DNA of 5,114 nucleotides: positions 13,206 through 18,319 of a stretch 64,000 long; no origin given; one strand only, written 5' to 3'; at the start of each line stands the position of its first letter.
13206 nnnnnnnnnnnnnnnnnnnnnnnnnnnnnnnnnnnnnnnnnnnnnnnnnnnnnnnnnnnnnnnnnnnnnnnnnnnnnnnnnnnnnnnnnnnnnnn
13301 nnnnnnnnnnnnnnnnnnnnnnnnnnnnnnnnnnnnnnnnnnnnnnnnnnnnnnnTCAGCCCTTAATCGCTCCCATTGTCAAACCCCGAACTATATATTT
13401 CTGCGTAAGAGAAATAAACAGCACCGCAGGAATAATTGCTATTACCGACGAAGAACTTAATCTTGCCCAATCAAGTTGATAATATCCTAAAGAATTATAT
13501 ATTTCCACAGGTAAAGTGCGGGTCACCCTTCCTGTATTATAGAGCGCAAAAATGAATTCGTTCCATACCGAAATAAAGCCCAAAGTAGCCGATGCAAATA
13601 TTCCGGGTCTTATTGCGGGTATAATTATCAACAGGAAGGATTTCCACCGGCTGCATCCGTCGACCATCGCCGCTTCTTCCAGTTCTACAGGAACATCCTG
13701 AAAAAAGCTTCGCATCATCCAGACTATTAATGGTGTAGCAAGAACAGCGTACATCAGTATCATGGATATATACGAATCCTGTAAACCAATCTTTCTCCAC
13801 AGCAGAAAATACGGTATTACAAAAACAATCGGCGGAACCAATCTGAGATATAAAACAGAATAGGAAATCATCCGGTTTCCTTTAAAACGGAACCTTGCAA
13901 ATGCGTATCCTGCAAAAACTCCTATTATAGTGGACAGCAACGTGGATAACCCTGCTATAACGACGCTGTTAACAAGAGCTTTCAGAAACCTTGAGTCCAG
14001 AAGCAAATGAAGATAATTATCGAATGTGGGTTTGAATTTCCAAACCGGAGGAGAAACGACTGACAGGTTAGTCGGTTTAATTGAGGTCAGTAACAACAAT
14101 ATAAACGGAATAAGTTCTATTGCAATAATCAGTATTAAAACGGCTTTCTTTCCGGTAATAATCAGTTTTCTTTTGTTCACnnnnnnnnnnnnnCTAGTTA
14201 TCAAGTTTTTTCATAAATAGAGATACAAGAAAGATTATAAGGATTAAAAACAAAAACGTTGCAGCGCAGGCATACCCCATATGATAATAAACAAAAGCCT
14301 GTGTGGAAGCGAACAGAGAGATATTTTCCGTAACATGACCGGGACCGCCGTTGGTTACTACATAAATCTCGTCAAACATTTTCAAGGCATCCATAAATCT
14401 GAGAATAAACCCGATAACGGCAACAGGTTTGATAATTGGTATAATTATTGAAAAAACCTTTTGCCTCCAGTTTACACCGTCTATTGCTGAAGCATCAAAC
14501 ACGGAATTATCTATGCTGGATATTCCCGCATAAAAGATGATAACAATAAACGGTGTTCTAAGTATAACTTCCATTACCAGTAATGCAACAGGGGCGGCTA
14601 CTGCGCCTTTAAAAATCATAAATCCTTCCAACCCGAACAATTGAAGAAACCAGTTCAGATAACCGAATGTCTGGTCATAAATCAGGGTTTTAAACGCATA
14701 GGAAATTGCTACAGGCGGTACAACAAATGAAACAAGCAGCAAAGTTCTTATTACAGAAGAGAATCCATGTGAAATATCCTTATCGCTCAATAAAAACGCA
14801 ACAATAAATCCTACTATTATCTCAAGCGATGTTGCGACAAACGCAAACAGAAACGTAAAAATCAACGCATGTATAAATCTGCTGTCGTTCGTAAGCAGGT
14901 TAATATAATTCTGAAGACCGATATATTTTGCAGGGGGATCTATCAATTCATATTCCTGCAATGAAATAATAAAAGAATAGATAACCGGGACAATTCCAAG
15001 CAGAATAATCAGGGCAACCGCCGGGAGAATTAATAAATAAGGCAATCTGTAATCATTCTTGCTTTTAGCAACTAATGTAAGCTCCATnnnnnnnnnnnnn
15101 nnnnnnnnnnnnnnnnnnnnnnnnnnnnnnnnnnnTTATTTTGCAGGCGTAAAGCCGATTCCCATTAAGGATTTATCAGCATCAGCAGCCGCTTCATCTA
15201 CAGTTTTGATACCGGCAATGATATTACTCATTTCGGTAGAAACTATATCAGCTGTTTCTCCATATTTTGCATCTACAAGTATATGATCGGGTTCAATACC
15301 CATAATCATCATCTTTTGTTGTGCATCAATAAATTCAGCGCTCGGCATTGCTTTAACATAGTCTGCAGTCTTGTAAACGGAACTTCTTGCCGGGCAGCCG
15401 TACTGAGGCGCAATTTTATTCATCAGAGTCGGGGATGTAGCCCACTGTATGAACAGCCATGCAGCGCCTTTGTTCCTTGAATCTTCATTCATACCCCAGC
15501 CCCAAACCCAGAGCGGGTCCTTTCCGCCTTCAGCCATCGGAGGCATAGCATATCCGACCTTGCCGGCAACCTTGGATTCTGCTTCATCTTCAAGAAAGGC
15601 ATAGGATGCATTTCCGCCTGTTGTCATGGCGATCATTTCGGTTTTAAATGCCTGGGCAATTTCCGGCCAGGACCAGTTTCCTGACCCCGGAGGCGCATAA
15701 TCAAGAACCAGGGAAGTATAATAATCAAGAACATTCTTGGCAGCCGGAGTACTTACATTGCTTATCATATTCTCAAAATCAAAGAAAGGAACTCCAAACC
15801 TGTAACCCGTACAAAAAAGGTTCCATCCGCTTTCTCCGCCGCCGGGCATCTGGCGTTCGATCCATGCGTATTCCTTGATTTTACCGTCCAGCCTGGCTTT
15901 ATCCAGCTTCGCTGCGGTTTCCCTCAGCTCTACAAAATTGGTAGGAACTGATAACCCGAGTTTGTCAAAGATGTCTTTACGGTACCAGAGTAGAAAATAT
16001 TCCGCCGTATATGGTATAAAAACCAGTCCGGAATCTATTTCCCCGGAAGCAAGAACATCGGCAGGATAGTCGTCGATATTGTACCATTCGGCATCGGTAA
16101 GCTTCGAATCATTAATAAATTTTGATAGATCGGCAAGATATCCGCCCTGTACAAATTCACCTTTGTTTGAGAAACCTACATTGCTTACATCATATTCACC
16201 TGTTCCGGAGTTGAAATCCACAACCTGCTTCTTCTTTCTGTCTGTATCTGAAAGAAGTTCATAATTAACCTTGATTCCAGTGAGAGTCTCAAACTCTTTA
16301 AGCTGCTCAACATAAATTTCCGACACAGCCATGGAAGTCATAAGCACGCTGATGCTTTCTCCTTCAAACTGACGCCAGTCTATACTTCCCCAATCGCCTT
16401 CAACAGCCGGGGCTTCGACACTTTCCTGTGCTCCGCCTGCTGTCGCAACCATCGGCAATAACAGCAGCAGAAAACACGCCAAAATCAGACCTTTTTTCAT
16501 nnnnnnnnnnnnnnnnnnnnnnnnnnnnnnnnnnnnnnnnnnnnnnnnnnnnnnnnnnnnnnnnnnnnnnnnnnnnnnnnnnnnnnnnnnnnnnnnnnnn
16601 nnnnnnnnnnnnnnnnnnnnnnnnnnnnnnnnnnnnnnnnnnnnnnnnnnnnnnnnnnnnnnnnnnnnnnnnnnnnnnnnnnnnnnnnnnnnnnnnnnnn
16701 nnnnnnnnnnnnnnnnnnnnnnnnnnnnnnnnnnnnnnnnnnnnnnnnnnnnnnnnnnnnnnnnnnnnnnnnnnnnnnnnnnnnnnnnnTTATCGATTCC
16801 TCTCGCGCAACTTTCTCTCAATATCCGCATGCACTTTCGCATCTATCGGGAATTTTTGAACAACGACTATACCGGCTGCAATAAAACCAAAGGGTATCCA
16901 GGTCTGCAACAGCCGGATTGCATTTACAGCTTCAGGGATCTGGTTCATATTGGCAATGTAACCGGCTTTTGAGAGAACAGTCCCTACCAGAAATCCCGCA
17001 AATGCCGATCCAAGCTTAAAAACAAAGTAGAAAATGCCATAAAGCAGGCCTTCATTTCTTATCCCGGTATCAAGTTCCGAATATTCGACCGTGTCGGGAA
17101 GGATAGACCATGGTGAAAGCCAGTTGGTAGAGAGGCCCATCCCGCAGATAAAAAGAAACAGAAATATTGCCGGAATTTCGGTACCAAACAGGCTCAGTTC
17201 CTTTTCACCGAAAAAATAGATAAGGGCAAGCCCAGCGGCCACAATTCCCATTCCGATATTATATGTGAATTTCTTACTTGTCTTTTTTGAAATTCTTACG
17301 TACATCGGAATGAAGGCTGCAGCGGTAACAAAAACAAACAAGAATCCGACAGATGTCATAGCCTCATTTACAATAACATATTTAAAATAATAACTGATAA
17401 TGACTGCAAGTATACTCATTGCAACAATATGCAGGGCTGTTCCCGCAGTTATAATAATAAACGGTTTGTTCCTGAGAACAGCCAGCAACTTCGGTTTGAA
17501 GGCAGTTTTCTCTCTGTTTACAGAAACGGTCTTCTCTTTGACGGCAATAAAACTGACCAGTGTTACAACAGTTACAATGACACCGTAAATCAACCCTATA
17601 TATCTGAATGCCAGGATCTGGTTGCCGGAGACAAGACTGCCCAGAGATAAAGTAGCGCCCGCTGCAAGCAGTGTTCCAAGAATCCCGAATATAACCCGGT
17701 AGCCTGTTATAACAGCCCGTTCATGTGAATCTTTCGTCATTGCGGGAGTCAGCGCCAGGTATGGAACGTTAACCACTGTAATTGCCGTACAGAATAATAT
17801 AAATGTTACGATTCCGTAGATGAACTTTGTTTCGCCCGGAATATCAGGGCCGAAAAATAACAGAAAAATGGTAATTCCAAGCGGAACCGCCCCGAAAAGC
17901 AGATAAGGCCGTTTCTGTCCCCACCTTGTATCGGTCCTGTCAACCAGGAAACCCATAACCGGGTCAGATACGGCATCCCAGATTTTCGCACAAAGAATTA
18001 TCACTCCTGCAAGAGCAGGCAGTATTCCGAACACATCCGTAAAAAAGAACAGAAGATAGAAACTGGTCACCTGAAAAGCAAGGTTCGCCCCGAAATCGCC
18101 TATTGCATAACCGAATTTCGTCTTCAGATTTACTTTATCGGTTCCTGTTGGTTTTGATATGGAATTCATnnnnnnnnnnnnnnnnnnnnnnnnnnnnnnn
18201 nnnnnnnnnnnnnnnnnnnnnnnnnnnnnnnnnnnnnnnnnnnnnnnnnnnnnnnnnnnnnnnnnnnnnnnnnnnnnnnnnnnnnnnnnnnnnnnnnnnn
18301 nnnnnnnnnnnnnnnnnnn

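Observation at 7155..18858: A three-promoter regulon marked by the perfect palindrome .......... placed just downstream of the -10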

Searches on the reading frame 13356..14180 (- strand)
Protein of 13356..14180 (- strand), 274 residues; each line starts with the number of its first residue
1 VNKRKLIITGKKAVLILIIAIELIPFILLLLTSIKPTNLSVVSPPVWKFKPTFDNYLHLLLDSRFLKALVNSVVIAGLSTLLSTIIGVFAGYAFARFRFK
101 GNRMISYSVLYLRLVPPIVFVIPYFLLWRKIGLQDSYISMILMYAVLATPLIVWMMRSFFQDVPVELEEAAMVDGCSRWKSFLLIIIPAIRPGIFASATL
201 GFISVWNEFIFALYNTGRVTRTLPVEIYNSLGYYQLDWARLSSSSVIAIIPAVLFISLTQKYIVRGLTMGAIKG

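Call 7: search_protein_families(library=pfam, proteins=[window:13356-14180:-])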
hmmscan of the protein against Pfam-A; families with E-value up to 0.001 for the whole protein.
window:13356-14180:- (274 aa): 1 family
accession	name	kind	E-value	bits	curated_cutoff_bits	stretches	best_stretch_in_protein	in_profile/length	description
PF00528.27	BPD_transp_1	-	1.3e-19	71.1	26.4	1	85-266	3-181/184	Binding-protein-dependent transport system inner membrane component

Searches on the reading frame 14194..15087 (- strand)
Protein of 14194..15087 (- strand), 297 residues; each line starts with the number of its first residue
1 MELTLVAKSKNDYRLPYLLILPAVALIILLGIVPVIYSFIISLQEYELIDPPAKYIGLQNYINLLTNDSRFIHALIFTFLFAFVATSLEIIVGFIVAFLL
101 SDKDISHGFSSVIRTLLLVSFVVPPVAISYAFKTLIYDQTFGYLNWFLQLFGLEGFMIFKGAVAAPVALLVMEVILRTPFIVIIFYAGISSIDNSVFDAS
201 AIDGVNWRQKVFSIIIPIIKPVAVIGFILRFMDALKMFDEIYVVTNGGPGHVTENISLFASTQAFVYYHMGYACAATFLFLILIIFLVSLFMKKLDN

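Call 7: search_protein_families(library=pfam, proteins=[window:14194-15087:-])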
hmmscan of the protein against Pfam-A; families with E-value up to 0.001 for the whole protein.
window:14194-15087:- (297 aa): 1 family
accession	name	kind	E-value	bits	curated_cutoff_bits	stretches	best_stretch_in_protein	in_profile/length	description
PF00528.27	BPD_transp_1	-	2.4e-10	40.9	26.4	1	91-296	3-179/184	Binding-protein-dependent transport system inner membrane component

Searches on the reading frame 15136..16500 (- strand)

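Call 7: search_protein_families(library=pfam, proteins=[window:15136-16500:-])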
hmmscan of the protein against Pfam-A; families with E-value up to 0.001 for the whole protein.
window:15136-16500:- (454 aa): 2 families
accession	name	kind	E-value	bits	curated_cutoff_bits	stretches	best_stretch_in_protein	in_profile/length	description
PF01547.30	SBP_bac_1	-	3.9e-37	129.3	26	1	65-357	12-303/307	Bacterial extracellular solute-binding protein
PF13416.11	SBP_bac_8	-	2.7e-25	90.2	27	1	67-383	3-273/279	Bacterial extracellular solute-binding protein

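Call 37: search_protein_families(library=ncbifam, proteins=[window:15136-16500:-], max_evalue=0.00001)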
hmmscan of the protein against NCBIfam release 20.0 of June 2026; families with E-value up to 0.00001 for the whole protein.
window:15136-16500:- (454 aa): 1 family
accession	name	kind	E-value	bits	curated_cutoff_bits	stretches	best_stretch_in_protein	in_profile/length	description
TIGR03851.1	chitin_NgcE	equivalog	4.5e-06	25.9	399.65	1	112-202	106-196/450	N-acetylglucosamine/diacetylchitobiose ABC transporter substrate-binding protein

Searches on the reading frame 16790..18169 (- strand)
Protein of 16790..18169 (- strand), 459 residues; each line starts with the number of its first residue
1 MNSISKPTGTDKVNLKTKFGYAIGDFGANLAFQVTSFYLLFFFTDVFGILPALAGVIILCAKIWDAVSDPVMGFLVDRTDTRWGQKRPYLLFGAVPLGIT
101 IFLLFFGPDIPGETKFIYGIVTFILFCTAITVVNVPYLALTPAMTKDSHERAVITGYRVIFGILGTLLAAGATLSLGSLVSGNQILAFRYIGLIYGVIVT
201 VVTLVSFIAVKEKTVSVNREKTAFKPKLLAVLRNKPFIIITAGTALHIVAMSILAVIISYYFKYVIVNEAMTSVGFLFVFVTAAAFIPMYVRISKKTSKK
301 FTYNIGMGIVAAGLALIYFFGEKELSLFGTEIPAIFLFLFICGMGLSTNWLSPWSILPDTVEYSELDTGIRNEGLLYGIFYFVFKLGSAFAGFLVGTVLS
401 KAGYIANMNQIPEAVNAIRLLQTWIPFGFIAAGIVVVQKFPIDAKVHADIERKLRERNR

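Call 7: search_protein_families(library=pfam, proteins=[window:16790-18169:-])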
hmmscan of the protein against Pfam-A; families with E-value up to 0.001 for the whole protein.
window:16790-18169:- (459 aa): 2 families
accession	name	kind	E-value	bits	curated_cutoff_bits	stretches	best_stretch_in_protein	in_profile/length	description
PF13347.12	MFS_2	-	1.3e-90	304.5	27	1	20-443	1-426/427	MFS/sugar transport protein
PF07690.21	MFS_1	-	1.4e-18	67.4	33.4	2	26-391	6-346/347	Major Facilitator Superfamily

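Call 37: search_protein_families(library=ncbifam, proteins=[window:16790-18169:-], max_evalue=0.00001)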
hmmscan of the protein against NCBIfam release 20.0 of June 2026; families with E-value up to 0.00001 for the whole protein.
window:16790-18169:- (459 aa): 6 families
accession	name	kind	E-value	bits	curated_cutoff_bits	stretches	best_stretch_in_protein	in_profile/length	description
TIGR00792.1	gph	subfamily_domain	4.2e-103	345.3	231.35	1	18-457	1-437/437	glycoside-pentoside-hexuronide (GPH):cation symporter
NF007353.0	PRK09848.1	equivalog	3.5e-72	243.7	528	1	12-458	4-445/457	glucuronide transporter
NF007237.0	PRK09669.1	subfamily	5.1e-71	239.7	610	1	11-456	4-444/461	putative symporter YagG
NF007749.0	PRK10429.1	equivalog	5.4e-70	236.5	456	1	12-457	2-450/473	melibiose:sodium transporter MelB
NF008526.0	PRK11462.1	equivalog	8.6e-55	186.3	836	1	13-426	6-413/460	glycoside-pentoside-hexuronide family transporter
TIGR01301.1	GPH_sucrose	subfamily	1.8e-06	27.1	511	0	38-112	25-99/476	sucrose/proton symporter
